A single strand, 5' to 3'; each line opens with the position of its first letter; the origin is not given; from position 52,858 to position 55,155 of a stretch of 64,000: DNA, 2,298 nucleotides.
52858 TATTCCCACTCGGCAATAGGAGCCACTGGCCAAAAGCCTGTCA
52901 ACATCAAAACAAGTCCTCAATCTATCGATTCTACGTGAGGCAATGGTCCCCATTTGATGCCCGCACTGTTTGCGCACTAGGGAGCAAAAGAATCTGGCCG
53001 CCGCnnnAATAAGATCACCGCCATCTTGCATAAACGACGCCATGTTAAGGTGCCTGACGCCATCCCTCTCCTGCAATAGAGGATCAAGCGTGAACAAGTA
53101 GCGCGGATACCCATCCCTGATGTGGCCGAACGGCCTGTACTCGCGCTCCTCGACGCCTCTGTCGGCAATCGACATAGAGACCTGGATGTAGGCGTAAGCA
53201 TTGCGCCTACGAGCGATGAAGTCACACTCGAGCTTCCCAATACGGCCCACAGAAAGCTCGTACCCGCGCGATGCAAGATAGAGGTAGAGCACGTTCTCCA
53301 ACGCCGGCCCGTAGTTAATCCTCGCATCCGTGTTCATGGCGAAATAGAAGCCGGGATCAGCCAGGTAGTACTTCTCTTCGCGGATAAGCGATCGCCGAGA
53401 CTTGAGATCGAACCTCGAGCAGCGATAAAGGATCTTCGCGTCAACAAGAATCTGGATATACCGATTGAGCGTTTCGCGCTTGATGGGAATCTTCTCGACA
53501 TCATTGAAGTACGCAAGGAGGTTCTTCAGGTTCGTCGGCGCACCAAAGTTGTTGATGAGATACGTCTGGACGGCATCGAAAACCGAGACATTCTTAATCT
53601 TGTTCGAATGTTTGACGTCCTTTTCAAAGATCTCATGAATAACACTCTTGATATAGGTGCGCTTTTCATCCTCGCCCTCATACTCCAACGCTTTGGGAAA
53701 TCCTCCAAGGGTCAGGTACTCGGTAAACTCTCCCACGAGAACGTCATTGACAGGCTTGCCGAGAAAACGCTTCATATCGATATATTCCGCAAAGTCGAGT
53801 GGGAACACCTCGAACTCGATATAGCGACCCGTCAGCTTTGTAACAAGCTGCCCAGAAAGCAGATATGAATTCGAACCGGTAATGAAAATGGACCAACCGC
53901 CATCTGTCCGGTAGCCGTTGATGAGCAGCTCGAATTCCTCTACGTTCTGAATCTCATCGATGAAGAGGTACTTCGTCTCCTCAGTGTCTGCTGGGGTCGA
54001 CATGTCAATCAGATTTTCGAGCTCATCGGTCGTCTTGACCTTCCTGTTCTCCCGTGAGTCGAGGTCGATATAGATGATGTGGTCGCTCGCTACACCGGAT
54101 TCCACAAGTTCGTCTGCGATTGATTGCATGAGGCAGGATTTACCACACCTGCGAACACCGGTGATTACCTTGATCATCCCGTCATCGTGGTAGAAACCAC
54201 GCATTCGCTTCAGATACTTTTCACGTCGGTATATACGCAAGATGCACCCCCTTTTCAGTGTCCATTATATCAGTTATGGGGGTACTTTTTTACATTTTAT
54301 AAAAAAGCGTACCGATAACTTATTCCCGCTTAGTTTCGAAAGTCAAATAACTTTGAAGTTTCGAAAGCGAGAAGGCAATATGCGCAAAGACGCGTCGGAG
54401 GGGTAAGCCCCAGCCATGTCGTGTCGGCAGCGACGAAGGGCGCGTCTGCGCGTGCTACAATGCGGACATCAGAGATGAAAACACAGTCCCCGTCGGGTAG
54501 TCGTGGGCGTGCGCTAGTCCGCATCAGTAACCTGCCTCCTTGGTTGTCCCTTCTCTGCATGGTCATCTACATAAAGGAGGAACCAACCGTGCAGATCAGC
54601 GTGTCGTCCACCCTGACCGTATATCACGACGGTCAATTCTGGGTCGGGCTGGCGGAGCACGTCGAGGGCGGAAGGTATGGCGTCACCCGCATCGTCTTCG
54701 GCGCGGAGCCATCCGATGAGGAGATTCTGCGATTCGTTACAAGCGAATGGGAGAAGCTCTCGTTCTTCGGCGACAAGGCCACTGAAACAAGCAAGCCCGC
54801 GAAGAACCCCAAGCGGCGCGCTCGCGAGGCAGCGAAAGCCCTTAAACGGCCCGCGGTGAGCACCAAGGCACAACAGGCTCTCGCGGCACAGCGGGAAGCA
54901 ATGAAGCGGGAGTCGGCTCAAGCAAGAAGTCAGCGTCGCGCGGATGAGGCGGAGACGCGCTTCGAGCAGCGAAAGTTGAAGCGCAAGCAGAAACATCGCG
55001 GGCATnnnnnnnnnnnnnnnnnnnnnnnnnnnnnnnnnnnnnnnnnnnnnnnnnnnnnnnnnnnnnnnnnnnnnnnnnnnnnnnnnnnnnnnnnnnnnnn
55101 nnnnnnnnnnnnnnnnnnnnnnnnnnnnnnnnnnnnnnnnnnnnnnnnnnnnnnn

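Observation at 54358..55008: Duplicated 230-nt leader with a compensatory base change upstream of a YjdF/DUF2992 gene: probable yjdF-type riboswitch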

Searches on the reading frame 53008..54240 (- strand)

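Call 13: search_protein_families(library=pfam, proteins=[window:53008-54240:-], max_evalue=0.01)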
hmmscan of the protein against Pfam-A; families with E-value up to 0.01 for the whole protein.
window:53008-54240:- (411 aa): 4 families
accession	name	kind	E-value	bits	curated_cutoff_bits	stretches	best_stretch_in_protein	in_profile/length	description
PF13173.12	AAA_14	-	1e-33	116.5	27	1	22-153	3-128/129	AAA domain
PF13635.12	DUF4143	-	2.3e-12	47.4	28.1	1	206-355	1-158/160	Domain of unknown function (DUF4143)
PF01637.24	ATPase_2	-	1.4e-07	32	33.2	1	6-80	4-77/225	ATPase domain predominantly from Archaea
PF13401.12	AAA_22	-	0.0025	18.5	27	0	23-66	7-47/130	AAA domain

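Call 50: search_protein_families(library=padloc, proteins=[window:53008-54240:-], max_evalue=0.01)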
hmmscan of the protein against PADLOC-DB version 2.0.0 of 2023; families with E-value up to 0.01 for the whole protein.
window:53008-54240:- (411 aa): 9 families
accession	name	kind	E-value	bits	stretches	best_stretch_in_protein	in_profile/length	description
PDLC04787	PDC-S01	-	3.1e-132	439.4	1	2-405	9-407/412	-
PDLC04789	PDC-S01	-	1.3e-33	114.6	1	21-298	17-270/375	-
PDLC04790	PDC-S01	-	2.2e-22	77.4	1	23-302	29-298/422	-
PDLC04791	PDC-S01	-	7.9e-19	65.6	1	4-355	2-350/395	-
PDLC04786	PDC-S01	-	3.1e-15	53.9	1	25-349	24-379/439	-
PDLC04792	PDC-S01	-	4.3e-12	43.4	1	11-227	8-248/452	-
PDLC04788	PDC-S01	-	9.2e-12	42.6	1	25-275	23-280/448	-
PDLC04140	mad8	-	0.00016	19.3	1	25-162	31-101/314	mads_8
PDLC01960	CARF9--CARF_HEPN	-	0.0094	13.1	0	275-347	193-262/396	-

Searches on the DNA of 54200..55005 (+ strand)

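Call 15: search_rna_families(source=window, start=54200, end=54650, threshold=evalue, max_evalue=10)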
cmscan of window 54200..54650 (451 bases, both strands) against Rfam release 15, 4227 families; matches with E-value up to 10: 3.
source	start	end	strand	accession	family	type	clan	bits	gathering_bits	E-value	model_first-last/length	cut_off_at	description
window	54465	54567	+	RF01764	azaaromatic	Cis-reg; riboswitch;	-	56.9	45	1.2e-10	1-101/101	no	azaaromatic riboswitch aptamer (yjdF RNA)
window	54491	54570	-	RF01128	sR43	Gene; snRNA; snoRNA; CD-box;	-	16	45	0.13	1-56/56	no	Small nucleolar RNA sR42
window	54282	54393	+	RF01614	ceN110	Gene; snRNA; snoRNA; HACA-box;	-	16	50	4.2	1-126/126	no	Caenorhabditis snoRNA ceN110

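Call 56: search_rna_families(sources=[L079, L058, L020, L042, L012, L003, L030, L045, L063, L078, L010, L067, L052, L004, L035, L059, L081], threshold=gathering)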
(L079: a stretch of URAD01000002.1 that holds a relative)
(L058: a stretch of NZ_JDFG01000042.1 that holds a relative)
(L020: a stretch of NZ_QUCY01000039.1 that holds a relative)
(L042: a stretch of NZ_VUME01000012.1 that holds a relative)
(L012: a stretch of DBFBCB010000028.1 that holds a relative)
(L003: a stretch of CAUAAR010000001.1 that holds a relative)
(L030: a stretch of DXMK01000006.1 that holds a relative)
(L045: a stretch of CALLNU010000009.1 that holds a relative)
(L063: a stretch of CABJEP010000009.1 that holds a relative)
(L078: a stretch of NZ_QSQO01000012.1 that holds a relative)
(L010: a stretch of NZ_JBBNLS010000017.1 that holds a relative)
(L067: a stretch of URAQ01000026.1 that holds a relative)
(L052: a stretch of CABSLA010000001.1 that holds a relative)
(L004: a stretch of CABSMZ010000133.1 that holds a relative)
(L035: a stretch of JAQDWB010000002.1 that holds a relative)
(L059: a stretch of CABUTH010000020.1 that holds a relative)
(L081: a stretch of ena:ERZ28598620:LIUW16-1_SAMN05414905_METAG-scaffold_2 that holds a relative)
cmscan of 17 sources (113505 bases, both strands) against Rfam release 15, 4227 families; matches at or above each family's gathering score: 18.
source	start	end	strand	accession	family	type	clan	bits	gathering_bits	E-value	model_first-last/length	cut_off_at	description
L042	2877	2979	+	RF01764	azaaromatic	Cis-reg; riboswitch;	-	64.3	45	3.5e-10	1-101/101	no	azaaromatic riboswitch aptamer (yjdF RNA)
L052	2877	2979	+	RF01764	azaaromatic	Cis-reg; riboswitch;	-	61.9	45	1.5e-09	1-101/101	no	azaaromatic riboswitch aptamer (yjdF RNA)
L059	2877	2979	+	RF01764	azaaromatic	Cis-reg; riboswitch;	-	61.3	45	2.2e-09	1-101/101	no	azaaromatic riboswitch aptamer (yjdF RNA)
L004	2877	2979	+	RF01764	azaaromatic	Cis-reg; riboswitch;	-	61.2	45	2.3e-09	1-101/101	no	azaaromatic riboswitch aptamer (yjdF RNA)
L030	2877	2979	+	RF01764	azaaromatic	Cis-reg; riboswitch;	-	60.8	45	2.9e-09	1-101/101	no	azaaromatic riboswitch aptamer (yjdF RNA)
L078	2877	2979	+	RF01764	azaaromatic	Cis-reg; riboswitch;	-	60.8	45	2.9e-09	1-101/101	no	azaaromatic riboswitch aptamer (yjdF RNA)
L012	2877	2979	+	RF01764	azaaromatic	Cis-reg; riboswitch;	-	60.6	45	3.2e-09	1-101/101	no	azaaromatic riboswitch aptamer (yjdF RNA)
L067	412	514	+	RF01764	azaaromatic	Cis-reg; riboswitch;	-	60.6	45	3.2e-09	1-101/101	no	azaaromatic riboswitch aptamer (yjdF RNA)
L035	2877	2979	+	RF01764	azaaromatic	Cis-reg; riboswitch;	-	60.6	45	3.2e-09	1-101/101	no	azaaromatic riboswitch aptamer (yjdF RNA)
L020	2877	2979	+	RF01764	azaaromatic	Cis-reg; riboswitch;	-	60.5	45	3.5e-09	1-101/101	no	azaaromatic riboswitch aptamer (yjdF RNA)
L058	1884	1986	+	RF01764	azaaromatic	Cis-reg; riboswitch;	-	60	45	4.5e-09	1-101/101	no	azaaromatic riboswitch aptamer (yjdF RNA)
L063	2877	2979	+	RF01764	azaaromatic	Cis-reg; riboswitch;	-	59.9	45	4.9e-09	1-101/101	no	azaaromatic riboswitch aptamer (yjdF RNA)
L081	17405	17507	-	RF01764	azaaromatic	Cis-reg; riboswitch;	-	56.9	45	3.1e-08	1-101/101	no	azaaromatic riboswitch aptamer (yjdF RNA)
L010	197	299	+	RF01764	azaaromatic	Cis-reg; riboswitch;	-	56.4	45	4.1e-08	1-101/101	no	azaaromatic riboswitch aptamer (yjdF RNA)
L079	2877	2979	+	RF01764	azaaromatic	Cis-reg; riboswitch;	-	56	45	5.4e-08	1-101/101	no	azaaromatic riboswitch aptamer (yjdF RNA)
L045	2877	2979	+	RF01764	azaaromatic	Cis-reg; riboswitch;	-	55.5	45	7e-08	1-101/101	no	azaaromatic riboswitch aptamer (yjdF RNA)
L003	2877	2979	+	RF01764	azaaromatic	Cis-reg; riboswitch;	-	55.3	45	8.2e-08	1-101/101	no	azaaromatic riboswitch aptamer (yjdF RNA)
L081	8964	9063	-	RF01764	azaaromatic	Cis-reg; riboswitch;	-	48.4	45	5.2e-06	1-101/101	no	azaaromatic riboswitch aptamer (yjdF RNA)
